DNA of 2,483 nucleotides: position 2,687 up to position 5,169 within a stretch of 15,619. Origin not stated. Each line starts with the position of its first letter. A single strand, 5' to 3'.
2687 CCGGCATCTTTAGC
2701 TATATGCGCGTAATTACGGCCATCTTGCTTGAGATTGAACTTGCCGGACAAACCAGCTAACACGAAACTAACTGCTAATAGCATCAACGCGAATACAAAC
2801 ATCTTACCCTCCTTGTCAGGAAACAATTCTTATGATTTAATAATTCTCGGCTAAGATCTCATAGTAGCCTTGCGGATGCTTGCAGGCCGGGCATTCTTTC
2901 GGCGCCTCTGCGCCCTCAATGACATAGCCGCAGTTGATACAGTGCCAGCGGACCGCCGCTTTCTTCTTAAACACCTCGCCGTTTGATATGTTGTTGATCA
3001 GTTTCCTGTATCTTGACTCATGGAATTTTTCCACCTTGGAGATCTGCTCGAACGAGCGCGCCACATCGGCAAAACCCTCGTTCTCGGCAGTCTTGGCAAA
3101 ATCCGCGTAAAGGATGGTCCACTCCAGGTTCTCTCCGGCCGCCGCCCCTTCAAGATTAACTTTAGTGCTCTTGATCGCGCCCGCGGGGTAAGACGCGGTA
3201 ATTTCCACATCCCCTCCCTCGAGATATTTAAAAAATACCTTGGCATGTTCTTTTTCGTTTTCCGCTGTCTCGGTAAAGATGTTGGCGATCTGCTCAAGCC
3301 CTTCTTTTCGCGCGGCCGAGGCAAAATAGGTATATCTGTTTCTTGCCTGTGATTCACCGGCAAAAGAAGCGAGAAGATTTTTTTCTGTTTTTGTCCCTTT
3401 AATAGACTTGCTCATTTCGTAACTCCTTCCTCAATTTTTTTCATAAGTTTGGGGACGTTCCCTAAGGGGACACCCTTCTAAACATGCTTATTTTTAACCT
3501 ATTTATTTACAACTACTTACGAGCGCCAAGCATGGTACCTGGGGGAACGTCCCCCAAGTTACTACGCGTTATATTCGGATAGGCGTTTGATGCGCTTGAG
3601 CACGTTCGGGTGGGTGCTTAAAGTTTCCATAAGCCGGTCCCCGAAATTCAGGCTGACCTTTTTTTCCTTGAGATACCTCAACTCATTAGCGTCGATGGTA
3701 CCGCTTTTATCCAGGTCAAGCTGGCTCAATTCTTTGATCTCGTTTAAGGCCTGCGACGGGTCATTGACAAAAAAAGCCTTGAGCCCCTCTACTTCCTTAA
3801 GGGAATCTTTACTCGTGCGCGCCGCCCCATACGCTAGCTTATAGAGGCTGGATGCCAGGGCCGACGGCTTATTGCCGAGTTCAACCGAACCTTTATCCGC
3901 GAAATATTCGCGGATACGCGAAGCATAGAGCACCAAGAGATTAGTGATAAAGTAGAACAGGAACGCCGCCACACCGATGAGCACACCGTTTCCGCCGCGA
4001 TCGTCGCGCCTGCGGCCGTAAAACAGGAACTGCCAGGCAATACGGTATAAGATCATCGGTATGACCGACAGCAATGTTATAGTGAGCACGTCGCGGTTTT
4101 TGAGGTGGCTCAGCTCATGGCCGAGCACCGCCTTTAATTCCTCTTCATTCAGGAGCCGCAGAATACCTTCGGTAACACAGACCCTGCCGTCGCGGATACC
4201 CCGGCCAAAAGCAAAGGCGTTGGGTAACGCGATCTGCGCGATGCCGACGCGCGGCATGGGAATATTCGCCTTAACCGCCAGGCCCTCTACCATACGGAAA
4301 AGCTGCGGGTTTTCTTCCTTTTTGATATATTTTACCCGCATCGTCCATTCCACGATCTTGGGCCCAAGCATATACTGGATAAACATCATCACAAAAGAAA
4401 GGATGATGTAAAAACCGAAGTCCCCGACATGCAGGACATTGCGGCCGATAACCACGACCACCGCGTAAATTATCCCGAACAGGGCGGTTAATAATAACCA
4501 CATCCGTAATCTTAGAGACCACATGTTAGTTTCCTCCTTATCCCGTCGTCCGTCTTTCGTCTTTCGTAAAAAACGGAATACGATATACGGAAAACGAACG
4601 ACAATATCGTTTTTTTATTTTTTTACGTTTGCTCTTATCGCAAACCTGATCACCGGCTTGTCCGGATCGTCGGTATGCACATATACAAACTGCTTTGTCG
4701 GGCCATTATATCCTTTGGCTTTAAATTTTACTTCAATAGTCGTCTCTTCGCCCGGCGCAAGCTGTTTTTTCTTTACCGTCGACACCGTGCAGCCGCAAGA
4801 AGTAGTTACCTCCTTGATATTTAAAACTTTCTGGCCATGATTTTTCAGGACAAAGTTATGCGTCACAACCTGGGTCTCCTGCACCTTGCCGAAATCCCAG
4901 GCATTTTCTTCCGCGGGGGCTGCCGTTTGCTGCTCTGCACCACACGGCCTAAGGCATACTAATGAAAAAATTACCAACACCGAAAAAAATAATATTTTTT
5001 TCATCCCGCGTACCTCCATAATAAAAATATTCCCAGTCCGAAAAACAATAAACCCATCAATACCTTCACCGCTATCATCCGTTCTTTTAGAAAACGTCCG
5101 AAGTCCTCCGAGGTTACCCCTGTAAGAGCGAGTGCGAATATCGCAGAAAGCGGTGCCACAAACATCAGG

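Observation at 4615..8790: Co-directional cluster: flavodoxin-ferredoxin fusion, 64-aa membrane peptide, B12-radical SAM, Trx-CcdA fusion, DUF1573 secreted protein. A candidate uncharacterised redox/modification system.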

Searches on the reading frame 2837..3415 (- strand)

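Call 4: search_protein_families(library=pfam, proteins=[window:2837-3415:-], max_evalue=0.01)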
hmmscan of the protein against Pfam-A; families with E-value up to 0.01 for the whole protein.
window:2837-3415:- (192 aa): 6 families
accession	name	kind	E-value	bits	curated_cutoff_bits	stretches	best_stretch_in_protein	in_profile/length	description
PF02915.23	Rubrerythrin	-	1.2e-29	103.9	22.8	1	12-139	1-136/137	Rubrerythrin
PF21349.2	RUBY_RBDX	-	1.4e-11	44.1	26.5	1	157-186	1-30/30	Rubrerythrin, rubredoxin-like domain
PF00210.30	Ferritin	-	1.2e-06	29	24.5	1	13-143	3-139/142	Ferritin-like domain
PF23458.2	DUF7130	-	2.8e-05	24.4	35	1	137-182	35-80/89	Domain of unknown function (DUF7130)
PF03232.19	COQ7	-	0.00017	21.7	23.5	1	15-103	8-94/169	Ubiquinone biosynthesis protein COQ7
PF23455.1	DUF7129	-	0.0027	17.9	30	1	156-179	11-34/45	Domain of unknown function (DUF7129)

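Call 5: search_protein_families(library=ncbifam, proteins=[window:2837-3415:-], max_evalue=0.01)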
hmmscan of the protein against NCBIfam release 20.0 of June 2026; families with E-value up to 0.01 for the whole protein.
window:2837-3415:- (192 aa): 8 families
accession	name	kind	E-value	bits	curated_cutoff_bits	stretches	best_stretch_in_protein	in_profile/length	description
NF045767.1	RuberyRbr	equivalog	1.7e-88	295.8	200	1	3-192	2-194/194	rubrerythrin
NF045783.1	Nigrythrn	equivalog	3e-22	79.7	340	1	7-183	27-197/202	nigerythrin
NF045720.1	rubredox_RCKP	subfamily_domain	3e-05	23.5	45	1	157-181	4-28/34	RCKP-type rubredoxin-like domain-containing protein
NF058679.1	EncB_fam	subfamily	0.00016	21.6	90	1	14-79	25-87/117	encapsulin nanocompartment ferritin-likeEncB family encapsulin nanocompartment ferritin-like cargo protein cargo protein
NF001385.0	PRK00279.2-3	equivalog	0.00054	19.6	315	1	89-179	59-153/213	adenylate kinase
NF045676.1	FeExpMbfA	equivalog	0.0011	18.5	450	0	10-62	8-60/318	iron exporter MbfA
NF033497.1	rubre_like_arch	subfamily_domain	0.0012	18.5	32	1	159-178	3-22/34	rubrerythrin-like domain-containing protein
TIGR04535.1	ferrit_encaps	subfamily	0.0082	16.1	125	0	13-85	17-89/114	encapsulin-associated ferritin-like protein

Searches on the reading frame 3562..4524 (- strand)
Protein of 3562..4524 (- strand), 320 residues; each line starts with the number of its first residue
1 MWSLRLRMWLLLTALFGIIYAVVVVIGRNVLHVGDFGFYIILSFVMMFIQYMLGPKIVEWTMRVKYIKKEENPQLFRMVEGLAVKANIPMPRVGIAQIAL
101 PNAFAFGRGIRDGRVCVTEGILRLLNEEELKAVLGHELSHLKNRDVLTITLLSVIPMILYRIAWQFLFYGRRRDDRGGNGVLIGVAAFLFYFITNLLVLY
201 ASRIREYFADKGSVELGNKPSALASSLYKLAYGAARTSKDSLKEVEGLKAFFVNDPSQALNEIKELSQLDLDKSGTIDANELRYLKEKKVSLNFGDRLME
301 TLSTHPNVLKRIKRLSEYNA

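Call 4: search_protein_families(library=pfam, proteins=[window:3562-4524:-], max_evalue=0.01)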
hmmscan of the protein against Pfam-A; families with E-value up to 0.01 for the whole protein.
window:3562-4524:- (320 aa): 4 families
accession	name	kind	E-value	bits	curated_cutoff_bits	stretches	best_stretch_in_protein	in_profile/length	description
PF01435.24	Peptidase_M48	-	4.8e-38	131.3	20.3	1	71-318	3-185/186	Peptidase family M48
PF05569.17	Peptidase_M56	-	4.2e-05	23.3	31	1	72-160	141-223/296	BlaR1 peptidase M56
PF13202.12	EF-hand_5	-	0.00014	21.6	25.9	1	263-283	1-22/25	EF hand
PF00036.39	EF-hand_1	-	0.0057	16.6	25.4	0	268-284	8-24/29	EF hand domain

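Call 5: search_protein_families(library=ncbifam, proteins=[window:3562-4524:-], max_evalue=0.01)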
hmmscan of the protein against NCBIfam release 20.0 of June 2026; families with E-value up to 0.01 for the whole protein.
window:3562-4524:- (320 aa): 10 families
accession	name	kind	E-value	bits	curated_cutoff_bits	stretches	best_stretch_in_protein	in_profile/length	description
NF002669.0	PRK02391.1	equivalog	1.6e-64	218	341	1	2-254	9-263/298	zinc metalloprotease HtpX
NF002839.0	PRK03072.1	equivalog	1.7e-54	184.9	412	1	13-259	13-261/291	zinc metalloprotease HtpX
NF002826.0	PRK03001.1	equivalog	7.3e-47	159.9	369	1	12-259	7-255/285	zinc metalloprotease HtpX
NF003425.0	PRK04897.1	equivalog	1.1e-46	159.4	355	1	7-259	12-275/298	zinc metalloprotease HtpX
NF002322.0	PRK01265.1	equivalog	1.7e-46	159.2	275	1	12-318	20-321/325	zinc metalloprotease HtpX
NF002363.0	PRK01345.1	equivalog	2.2e-40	138.7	422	1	9-242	7-238/318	zinc metalloprotease HtpX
NF002775.0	PRK02870.1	equivalog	7.9e-32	110.8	285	1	41-238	78-286/338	zinc metalloprotease HtpX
NF003965.0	PRK05457.1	equivalog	1.1e-31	110.3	245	1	13-256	15-260/285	protease HtpX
NF052399.1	M48_lipo_LoiP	exception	0.00043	19.8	365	1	102-141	98-133/247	metalloprotease LoiP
NF000326.1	blaR1_generic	equivalog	0.0069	14.8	400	1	109-160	175-225/585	BlaR1 family beta-lactam sensor/signal transducer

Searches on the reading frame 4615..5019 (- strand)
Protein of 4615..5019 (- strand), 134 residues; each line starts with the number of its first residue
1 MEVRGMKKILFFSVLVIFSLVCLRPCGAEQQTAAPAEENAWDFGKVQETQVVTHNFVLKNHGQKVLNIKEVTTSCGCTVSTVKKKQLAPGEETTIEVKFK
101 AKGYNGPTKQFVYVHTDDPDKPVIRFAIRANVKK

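Call 4: search_protein_families(library=pfam, proteins=[window:4615-5019:-], max_evalue=0.01)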
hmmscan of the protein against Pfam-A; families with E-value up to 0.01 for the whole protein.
window:4615-5019:- (134 aa): 4 families
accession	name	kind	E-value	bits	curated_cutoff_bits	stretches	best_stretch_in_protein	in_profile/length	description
PF07610.17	DUF1573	-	7.4e-25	87.3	26.1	1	37-132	4-98/98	Protein of unknown function (DUF1573)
PF22544.2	HYDIN_VesB_CFA65-like_Ig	-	3.5e-17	62.9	25.5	1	39-130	8-99/100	HYDIN/CFA65/VesB-like, Ig-like domain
PF22067.2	Cep192_D3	-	5.1e-05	23.7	27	1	49-112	16-80/99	Cep192 domain 3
PF15780.11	ASH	-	0.0034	18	27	1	39-102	12-77/98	Abnormal spindle-like microcephaly-assoc'd, ASPM-SPD-2-Hydin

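Call 5: search_protein_families(library=ncbifam, proteins=[window:4615-5019:-], max_evalue=0.01)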
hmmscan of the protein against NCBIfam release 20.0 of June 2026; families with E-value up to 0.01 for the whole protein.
window:4615-5019:- (134 aa): 2 families
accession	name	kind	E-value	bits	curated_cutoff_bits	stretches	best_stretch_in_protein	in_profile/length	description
NF041425.1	OS_HP2_seleno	subfamily_domain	3e-25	88.4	100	1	37-133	2-98/98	OS_HP2 family (seleno)protein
NF012200.0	choice_anch_D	domain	3.3e-08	34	45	1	30-118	14-105/108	choice-of-anchor D domain-containing protein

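Call 78: find_homologous_proteins(query=window:4615-5019:-, max_evalue=0.00001)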
Query window:4615-5019:- (134 aa): 86 proteins with E <= 0.00001 among 90 candidates.
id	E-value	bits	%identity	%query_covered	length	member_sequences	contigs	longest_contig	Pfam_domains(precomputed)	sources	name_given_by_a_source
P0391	8.7e-81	286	100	96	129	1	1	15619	PF07610.18,PF22544.3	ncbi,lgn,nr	ncbi:MAG: DUF1573 domain-containing protein [Candidatus Omnitrophota bacterium]|nr:DUF1573 domain-co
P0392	3.1e-66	239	84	96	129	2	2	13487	PF07610.18,PF22544.3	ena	-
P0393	4.9e-66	238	85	96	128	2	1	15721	PF07610.18,PF22544.3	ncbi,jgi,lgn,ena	-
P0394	1.3e-64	234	81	96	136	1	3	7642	PF07610.18,PF22544.3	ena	-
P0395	5.1e-55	203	53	70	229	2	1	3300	PF15780.12,PF07610.18,PF22544.3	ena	-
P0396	4.3e-38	148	54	96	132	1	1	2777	PF07610.18,PF22544.3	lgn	-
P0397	6.2e-38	147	61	81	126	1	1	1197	PF07610.18,PF22544.3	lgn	-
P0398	4.7e-36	141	55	92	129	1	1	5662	PF07610.18,PF22544.3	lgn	-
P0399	7.1e-35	138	54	95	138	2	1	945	PF07610.18,PF22544.3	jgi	-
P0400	1.2e-34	137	56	82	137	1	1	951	PF07610.18,PF22544.3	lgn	-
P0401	1.3e-34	137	61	76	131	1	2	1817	PF07610.18,PF22544.3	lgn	-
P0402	1.5e-34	137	53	93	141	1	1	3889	PF07610.18,PF22544.3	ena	-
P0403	2.8e-34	136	64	69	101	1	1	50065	PF07610.18,PF22544.3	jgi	-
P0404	4.3e-34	135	57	87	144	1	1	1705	PF07610.18,PF22544.3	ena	-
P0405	4.3e-34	135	51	96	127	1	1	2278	PF07610.18,PF22544.3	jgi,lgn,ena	-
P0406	4.5e-34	135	52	92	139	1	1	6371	PF07610.18,PF22544.3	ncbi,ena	-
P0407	7.0e-34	134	52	94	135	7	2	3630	PF07610.18,PF22544.3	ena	-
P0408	1.5e-33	133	50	97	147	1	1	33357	PF07610.18,PF22544.3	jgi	-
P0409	1.6e-33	133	56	90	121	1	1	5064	PF07610.18,PF22544.3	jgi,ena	-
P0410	2.7e-33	132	62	74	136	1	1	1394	PF07610.18,PF22544.3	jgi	jgi:hypothetical protein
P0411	2.7e-33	132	49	95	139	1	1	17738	PF07610.18,PF22544.3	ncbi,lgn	ncbi:MAG: DUF1573 domain-containing protein [Candidatus Omnitrophota bacterium]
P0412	3.9e-33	132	55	81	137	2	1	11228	PF07610.18,PF22544.3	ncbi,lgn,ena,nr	ncbi:MAG: DUF1573 domain-containing protein [Candidatus Omnitrophica bacterium]|nr:DUF1573 domain-co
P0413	4.3e-33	132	50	95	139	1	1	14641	PF07610.18,PF22544.3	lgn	-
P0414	4.6e-33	132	50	93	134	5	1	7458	PF07610.18,PF22544.3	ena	-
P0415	6.0e-33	131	53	96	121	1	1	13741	PF07610.18,PF22544.3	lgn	-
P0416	8.9e-33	131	51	78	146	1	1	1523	PF07610.18,PF22544.3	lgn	-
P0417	1.1e-32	130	64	71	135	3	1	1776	PF07610.18,PF22544.3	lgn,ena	-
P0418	1.1e-32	130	58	75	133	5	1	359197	PF07610.18,PF22544.3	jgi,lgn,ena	-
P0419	2.0e-32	130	62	71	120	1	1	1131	PF07610.18,PF22544.3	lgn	-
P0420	2.5e-32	129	58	76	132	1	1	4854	PF07610.18,PF22544.3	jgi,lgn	jgi:hypothetical protein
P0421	3.1e-32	129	49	96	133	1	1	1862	PF07610.18,PF22544.3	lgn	-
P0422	3.4e-32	129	51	96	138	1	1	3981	PF07610.18,PF22544.3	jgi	-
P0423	4.9e-32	128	52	96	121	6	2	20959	PF07610.18,PF22544.3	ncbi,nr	ncbi:MAG: DUF1573 domain-containing protein [Candidatus Omnitrophica bacterium]|nr:DUF1573 domain-co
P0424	5.3e-32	128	60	70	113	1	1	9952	PF07610.18,PF22544.3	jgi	jgi:hypothetical protein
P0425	6.9e-32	128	49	93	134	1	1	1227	PF07610.18,PF22544.3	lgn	-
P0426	7.4e-32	128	55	96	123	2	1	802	PF07610.18,PF22544.3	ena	-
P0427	7.4e-32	128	51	81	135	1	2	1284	PF07610.18,PF22544.3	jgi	jgi:hypothetical protein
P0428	8.4e-32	128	47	95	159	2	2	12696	PF07610.18,PF22544.3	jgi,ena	-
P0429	8.9e-32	128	61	74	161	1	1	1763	PF07610.18,PF22544.3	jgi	jgi:hypothetical protein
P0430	1.0e-31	127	48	94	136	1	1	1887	PF07610.18,PF22544.3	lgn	-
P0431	1.2e-31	127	52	81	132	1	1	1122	PF07610.18,PF22544.3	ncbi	-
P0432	1.3e-31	127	50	96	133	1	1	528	PF07610.18,PF22544.3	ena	-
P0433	1.3e-31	127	56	81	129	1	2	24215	PF07610.18,PF22544.3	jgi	jgi:hypothetical protein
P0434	2.3e-31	126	49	90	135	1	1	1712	PF07610.18,PF22544.3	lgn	-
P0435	2.4e-31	126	57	81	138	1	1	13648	PF07610.18,PF22544.3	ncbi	ncbi:MAG: DUF1573 domain-containing protein [Candidatus Omnitrophota bacterium]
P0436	2.4e-31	126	52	90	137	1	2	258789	PF07610.18,PF22544.3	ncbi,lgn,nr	ncbi:MAG: DUF1573 domain-containing protein [Candidatus Omnitrophica bacterium]|nr:DUF1573 domain-co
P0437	3.0e-31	126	63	69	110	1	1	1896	PF07610.18,PF22544.3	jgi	jgi:hypothetical protein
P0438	3.8e-31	126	55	90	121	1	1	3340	PF07610.18,PF22544.3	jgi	jgi:hypothetical protein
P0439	8.2e-31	124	63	72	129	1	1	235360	PF07610.18,PF22544.3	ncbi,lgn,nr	ncbi:MAG: DUF1573 domain-containing protein [Candidatus Omnitrophota bacterium]|nr:DUF1573 domain-co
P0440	9.8e-31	124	59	71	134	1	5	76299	PF07610.18,PF22544.3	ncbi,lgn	-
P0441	9.9e-31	124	53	90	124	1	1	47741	PF07610.18,PF22544.3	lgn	-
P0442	1.2e-30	124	55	80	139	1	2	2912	PF07610.18,PF22544.3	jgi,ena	-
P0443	1.5e-30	124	50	92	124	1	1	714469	PF07610.18,PF22544.3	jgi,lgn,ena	-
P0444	1.5e-30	124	48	96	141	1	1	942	PF07610.18,PF22544.3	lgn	-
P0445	1.8e-30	123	58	73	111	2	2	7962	PF07610.18,PF22544.3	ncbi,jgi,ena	ncbi:MAG: DUF1573 domain-containing protein [Candidatus Omnitrophota bacterium]|jgi:hypothetical pro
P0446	2.3e-30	123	64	70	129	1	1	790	PF07610.18,PF22544.3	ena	-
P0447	2.8e-30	123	50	89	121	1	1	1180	PF07610.18,PF22544.3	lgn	-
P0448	4.3e-30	122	58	71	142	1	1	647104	PF07610.18,PF22544.3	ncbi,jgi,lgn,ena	ncbi:MAG: DUF1573 domain-containing protein [Candidatus Omnitrophota bacterium]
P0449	5.7e-30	122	56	71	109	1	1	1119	PF07610.18,PF22544.3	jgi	-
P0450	6.1e-30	122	60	71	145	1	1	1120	PF07610.18,PF22544.3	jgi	jgi:hypothetical protein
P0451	3.1e-29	119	54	76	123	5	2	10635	PF07610.18,PF22544.3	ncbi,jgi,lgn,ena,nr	ncbi:MAG: DUF1573 domain-containing protein [Candidatus Omnitrophica bacterium]|nr:DUF1573 domain-co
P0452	3.9e-29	119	49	89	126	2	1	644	PF07610.18,PF22544.3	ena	-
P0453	4.5e-29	119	46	92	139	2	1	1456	PF07610.18,PF22544.3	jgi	jgi:hypothetical protein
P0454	1.5e-28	117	46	96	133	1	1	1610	PF07610.18,PF22544.3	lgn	-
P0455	2.1e-28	117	44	98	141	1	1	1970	PF07610.18,PF22544.3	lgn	-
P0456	3.5e-28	116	46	94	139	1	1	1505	PF07610.18,PF22544.3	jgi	jgi:hypothetical protein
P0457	4.6e-28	116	47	87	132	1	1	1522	PF07610.18,PF22544.3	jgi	jgi:hypothetical protein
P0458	5.2e-28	115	46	92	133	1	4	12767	PF07610.18,PF22544.3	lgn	-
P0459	1.0e-27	114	53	71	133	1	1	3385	PF07610.18,PF22544.3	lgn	-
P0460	1.5e-27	114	48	96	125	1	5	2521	PF07610.18,PF22544.3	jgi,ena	jgi:hypothetical protein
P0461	3.0e-27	113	44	90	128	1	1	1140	PF07610.18,PF22544.3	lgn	-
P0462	5.2e-27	112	49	99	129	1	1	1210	PF07610.18,PF22544.3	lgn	-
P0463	1.3e-26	111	53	74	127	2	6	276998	PF07610.18,PF22544.3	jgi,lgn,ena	jgi:hypothetical protein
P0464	1.5e-26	111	42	94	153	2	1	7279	PF07610.18,PF22544.3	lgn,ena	-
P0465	2.2e-26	110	53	73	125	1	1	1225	PF07610.18,PF22544.3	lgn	-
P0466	1.2e-25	108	53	74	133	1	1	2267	PF07610.18,PF22544.3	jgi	jgi:hypothetical protein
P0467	1.2e-25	108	52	81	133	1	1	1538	PF07610.18,PF22544.3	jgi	jgi:hypothetical protein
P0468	1.2e-25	108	47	96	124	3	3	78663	PF07610.18,PF22544.3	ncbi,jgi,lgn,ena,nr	ncbi:MAG TPA: DUF1573 domain-containing protein [Candidatus Omnitrophota bacterium]|nr:DUF1573 domai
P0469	5.6e-25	106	45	96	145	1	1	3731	PF07610.18,PF22544.3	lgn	-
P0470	9.4e-25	105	46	90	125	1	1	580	PF07610.18,PF22544.3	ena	-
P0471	1.0e-24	105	47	90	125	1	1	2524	PF07610.18,PF22544.3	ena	-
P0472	3.5e-22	97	51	75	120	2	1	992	PF07610.18,PF22544.3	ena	-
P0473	4.7e-20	90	50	73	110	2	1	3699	PF07610.18,PF22544.3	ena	-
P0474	1.8e-19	88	52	63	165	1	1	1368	PF07610.18,PF22544.3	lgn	-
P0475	3.4e-19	87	51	63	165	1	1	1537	PF07610.18,PF22544.3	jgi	jgi:hypothetical protein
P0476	2.7e-17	81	41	84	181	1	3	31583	PF07610.18,PF22544.3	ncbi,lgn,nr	ncbi:MAG: DUF1573 domain-containing protein [Candidatus Omnitrophica bacterium]|nr:DUF1573 domain-co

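Call 85: search_solved_structures(query=A3, max_evalue=1, show_alignments=2)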
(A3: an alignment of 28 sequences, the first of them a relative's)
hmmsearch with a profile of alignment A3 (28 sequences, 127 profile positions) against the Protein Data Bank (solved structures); distinct sequences matched with E-value up to 1: 1.
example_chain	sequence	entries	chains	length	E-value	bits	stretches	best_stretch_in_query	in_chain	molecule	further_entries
4yxx_A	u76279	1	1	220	0.00019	24.5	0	56-83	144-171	dTor_6x35L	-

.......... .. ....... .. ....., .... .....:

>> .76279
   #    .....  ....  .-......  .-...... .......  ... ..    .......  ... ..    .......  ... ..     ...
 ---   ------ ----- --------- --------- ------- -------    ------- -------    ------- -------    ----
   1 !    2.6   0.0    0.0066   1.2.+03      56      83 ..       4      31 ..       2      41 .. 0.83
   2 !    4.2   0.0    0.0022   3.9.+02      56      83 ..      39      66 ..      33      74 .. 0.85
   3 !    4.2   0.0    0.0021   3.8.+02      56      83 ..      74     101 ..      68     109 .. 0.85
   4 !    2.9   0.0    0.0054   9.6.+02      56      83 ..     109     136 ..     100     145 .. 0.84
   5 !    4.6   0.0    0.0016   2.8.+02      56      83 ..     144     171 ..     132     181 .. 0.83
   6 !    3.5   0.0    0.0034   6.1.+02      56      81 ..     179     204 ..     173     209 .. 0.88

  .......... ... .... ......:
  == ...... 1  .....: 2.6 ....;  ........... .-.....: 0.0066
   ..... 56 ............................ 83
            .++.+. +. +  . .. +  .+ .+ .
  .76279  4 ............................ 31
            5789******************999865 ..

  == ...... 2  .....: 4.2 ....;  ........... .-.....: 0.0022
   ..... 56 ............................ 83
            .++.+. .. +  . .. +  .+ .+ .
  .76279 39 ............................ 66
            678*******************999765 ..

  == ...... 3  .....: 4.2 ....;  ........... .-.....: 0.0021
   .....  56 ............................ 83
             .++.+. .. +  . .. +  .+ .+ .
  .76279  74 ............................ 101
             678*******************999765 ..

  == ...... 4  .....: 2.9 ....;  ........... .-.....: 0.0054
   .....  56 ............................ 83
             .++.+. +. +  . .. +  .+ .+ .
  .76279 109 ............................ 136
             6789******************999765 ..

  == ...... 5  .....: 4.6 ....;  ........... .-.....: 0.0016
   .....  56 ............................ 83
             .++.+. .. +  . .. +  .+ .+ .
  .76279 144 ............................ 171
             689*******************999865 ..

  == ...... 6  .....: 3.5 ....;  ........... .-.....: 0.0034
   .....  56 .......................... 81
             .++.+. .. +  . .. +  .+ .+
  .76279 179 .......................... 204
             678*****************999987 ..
